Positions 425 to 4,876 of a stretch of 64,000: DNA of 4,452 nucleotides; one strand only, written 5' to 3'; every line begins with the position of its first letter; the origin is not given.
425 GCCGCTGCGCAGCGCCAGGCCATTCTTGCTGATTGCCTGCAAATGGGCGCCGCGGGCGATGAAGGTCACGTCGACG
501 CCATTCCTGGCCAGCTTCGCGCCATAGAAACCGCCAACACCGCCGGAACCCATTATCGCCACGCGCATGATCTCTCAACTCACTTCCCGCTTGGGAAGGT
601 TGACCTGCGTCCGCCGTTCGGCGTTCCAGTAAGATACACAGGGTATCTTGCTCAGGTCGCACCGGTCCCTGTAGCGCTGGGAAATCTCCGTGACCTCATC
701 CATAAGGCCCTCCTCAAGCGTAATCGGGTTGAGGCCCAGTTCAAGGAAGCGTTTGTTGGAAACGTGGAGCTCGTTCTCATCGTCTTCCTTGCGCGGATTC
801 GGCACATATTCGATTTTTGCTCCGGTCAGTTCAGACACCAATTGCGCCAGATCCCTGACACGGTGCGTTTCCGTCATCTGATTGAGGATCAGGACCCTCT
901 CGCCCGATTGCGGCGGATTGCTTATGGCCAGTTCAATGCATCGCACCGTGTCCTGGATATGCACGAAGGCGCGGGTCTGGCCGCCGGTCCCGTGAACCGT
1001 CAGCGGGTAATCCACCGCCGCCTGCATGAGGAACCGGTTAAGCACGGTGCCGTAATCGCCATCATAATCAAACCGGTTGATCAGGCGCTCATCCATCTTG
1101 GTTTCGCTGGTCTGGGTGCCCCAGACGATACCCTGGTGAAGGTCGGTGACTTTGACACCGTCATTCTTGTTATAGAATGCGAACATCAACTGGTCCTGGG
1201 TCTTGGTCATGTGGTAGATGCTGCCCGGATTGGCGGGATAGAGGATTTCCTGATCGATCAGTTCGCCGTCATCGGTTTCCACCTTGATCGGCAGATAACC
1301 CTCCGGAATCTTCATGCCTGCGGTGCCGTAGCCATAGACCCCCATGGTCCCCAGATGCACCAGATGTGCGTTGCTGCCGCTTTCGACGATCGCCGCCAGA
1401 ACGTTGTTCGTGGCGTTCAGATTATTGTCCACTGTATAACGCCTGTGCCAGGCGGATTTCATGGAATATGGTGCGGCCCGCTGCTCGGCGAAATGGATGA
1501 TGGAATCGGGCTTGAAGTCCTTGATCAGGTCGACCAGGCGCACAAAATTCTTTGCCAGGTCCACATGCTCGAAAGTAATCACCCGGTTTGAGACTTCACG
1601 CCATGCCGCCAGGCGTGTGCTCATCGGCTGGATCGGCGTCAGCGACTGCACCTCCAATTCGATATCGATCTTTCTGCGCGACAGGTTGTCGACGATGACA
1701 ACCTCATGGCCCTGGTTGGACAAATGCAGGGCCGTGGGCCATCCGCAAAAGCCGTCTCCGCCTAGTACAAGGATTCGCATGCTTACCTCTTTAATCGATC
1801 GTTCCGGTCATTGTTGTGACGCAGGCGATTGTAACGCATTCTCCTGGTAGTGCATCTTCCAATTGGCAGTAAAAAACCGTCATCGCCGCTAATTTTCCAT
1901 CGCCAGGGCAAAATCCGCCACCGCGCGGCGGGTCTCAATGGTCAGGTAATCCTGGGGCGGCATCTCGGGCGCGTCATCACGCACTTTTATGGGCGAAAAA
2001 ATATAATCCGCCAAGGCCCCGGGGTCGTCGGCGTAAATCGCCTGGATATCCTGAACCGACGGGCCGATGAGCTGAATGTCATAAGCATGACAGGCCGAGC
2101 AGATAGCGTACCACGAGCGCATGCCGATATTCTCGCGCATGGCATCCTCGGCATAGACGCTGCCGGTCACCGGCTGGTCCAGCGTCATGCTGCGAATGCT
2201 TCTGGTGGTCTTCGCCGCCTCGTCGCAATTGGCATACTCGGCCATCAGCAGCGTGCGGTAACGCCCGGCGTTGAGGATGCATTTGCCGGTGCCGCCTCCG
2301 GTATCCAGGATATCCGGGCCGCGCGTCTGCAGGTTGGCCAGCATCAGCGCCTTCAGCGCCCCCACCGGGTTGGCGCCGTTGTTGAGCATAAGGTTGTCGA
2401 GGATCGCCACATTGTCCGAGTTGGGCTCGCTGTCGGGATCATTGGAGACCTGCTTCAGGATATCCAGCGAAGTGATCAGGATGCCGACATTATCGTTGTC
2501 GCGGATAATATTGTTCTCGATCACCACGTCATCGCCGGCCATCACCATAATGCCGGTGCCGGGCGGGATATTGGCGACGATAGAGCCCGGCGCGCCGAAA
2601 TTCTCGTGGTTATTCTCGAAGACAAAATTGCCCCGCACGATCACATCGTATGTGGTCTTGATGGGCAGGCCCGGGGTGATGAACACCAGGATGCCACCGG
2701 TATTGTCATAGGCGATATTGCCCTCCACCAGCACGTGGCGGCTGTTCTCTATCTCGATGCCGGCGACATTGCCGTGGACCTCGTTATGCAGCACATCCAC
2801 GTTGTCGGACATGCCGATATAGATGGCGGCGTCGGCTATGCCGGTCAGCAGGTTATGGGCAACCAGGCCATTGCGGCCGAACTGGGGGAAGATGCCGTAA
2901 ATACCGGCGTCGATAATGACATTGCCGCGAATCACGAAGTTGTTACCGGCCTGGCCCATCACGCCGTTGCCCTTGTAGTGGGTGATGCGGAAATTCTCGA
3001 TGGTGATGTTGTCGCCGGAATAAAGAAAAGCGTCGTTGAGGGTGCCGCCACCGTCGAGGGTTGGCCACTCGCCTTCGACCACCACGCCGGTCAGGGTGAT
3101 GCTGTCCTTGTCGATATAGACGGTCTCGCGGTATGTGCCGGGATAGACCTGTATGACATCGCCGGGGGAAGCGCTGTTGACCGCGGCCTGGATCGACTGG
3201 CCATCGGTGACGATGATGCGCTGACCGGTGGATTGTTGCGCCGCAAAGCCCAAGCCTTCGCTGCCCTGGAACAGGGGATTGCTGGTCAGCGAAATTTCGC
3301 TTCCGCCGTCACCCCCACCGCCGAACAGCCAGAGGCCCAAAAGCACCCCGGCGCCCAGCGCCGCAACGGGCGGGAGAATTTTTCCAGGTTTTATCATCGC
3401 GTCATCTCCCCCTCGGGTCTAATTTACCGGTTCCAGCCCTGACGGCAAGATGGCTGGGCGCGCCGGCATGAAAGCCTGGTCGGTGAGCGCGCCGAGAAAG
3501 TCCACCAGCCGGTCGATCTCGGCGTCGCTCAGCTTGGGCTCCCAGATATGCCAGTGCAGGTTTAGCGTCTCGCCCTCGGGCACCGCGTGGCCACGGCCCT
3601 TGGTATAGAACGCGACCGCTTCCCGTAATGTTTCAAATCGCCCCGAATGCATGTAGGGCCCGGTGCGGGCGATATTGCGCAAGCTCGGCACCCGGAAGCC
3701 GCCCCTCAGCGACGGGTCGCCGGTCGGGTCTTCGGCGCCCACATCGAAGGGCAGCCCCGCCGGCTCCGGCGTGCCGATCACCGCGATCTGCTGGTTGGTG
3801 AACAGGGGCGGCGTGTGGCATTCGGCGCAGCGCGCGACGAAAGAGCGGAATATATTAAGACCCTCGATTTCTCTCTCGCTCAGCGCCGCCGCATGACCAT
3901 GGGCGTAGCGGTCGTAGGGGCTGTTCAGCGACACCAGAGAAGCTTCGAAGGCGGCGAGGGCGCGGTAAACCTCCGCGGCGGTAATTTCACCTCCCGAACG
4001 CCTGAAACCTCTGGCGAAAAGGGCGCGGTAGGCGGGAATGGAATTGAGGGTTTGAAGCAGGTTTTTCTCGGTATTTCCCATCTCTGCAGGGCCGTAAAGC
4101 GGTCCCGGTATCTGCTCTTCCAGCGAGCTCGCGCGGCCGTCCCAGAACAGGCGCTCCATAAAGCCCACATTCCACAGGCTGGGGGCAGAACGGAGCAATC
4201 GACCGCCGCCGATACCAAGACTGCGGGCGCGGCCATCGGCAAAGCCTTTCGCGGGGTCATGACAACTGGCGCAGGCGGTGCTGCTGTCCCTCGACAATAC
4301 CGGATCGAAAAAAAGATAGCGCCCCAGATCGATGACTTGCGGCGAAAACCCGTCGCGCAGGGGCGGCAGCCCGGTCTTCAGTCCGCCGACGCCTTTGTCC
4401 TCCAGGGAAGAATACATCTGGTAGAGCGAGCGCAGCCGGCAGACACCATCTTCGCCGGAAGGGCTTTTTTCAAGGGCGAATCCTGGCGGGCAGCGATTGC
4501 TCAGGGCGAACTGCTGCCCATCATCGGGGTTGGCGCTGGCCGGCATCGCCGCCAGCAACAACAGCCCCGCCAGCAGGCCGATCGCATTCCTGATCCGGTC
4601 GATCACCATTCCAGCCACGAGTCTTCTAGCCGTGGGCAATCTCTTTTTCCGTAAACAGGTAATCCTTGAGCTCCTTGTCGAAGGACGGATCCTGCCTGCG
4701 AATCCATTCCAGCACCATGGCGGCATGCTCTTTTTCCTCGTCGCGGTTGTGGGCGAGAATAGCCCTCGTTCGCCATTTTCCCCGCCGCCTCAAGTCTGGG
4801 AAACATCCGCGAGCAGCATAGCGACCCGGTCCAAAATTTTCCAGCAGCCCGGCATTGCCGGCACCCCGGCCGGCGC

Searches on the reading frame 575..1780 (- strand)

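Call 69: search_protein_families(library=pfam, proteins=[window:575-1780:-], max_evalue=0.00001)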
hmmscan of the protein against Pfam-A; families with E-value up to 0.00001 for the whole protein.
window:575-1780:- (401 aa): 2 families
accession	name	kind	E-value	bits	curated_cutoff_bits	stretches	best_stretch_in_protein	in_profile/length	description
PF01370.27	Epimerase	-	1.1e-24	87.6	20.9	1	3-291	1-230/240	NAD dependent epimerase/dehydratase family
PF16363.11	GDP_Man_Dehyd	-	5.2e-16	59.5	27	1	4-328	1-275/332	GDP-mannose 4,6 dehydratase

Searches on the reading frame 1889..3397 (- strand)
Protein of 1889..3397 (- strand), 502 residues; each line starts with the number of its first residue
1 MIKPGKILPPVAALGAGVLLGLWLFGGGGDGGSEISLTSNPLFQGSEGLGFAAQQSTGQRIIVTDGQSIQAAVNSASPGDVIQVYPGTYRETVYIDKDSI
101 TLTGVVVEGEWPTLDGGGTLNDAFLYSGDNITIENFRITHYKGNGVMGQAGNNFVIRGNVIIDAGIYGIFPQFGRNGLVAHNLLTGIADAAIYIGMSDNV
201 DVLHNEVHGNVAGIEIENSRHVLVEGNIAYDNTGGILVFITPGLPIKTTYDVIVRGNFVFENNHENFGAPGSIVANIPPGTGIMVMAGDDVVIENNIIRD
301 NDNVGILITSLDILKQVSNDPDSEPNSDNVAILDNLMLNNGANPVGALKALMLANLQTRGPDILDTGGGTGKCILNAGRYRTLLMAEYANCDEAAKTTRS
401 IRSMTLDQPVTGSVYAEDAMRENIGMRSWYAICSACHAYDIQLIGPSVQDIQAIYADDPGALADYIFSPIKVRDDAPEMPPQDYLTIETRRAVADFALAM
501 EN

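Call 69: search_protein_families(library=pfam, proteins=[window:1889-3397:-], max_evalue=0.00001)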
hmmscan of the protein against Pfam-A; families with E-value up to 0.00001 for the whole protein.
window:1889-3397:- (502 aa): 2 families
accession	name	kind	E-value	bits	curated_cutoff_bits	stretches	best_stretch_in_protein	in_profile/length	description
PF13229.12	Beta_helix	-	4.2e-19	69.2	25.9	1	123-238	26-144/158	Right handed beta helix region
PF05048.19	NosD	-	1.4e-11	44.7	23.6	1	121-238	39-155/212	Periplasmic copper-binding protein (NosD)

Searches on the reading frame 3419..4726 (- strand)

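Call 69: search_protein_families(library=pfam, proteins=[window:3419-4726:-], max_evalue=0.00001)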
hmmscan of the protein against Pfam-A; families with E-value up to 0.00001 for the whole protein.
window:3419-4726:- (435 aa): 2 families
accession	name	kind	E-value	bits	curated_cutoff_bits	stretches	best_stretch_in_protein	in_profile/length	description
PF03150.19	CCP_MauG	-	2.6e-51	174.6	25.6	1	130-278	2-147/149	Di-haem cytochrome c peroxidase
PF00034.26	Cytochrom_C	-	3.7e-06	28.6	21.3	0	296-413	8-88/90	Cytochrome c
